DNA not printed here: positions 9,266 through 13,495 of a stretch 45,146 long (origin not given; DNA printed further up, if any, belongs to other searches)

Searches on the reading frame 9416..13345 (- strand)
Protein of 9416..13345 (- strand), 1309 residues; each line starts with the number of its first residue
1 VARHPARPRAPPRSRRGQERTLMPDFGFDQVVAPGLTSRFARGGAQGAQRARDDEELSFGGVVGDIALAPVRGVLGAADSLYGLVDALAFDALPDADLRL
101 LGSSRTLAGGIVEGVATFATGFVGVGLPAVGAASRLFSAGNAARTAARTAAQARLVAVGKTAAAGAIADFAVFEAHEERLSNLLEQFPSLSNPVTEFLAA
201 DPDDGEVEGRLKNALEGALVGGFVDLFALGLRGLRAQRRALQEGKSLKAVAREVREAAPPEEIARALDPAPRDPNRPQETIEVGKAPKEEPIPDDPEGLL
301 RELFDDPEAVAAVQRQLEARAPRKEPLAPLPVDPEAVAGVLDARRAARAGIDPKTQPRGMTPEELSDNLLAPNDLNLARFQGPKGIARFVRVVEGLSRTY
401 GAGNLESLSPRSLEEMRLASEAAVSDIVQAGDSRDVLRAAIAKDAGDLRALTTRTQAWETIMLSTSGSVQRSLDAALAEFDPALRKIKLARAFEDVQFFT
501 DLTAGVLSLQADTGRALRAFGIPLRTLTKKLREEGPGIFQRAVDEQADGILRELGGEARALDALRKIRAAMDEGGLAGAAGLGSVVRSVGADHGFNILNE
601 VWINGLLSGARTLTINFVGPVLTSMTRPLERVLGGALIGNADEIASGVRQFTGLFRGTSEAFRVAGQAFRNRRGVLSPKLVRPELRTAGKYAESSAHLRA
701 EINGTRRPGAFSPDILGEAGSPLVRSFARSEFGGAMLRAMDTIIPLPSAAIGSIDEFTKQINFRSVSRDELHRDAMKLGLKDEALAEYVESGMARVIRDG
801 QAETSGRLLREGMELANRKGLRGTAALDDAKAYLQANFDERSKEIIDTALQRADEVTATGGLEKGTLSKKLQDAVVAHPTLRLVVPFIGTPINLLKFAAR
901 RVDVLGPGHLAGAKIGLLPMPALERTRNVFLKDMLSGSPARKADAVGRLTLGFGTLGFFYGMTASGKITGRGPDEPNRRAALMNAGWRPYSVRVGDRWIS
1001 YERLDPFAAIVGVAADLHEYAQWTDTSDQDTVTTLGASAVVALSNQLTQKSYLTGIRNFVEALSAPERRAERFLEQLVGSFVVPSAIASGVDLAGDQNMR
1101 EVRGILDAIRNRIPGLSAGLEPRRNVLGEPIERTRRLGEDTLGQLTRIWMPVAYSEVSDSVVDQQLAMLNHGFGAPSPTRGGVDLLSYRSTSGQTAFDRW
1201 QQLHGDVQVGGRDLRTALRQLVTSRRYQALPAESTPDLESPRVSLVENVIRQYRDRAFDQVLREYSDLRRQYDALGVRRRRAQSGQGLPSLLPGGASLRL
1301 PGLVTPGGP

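Call 20: search_protein_families(library=phrogs, proteins=[window:9416-13345:-], max_evalue=0.001)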
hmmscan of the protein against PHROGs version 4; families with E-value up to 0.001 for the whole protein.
window:9416-13345:- (1309 aa): 1 family
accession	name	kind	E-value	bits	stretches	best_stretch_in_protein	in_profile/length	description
phrog_6651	-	head and packaging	7.9e-54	184.1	3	811-1112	886-1184/1375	internal virion protein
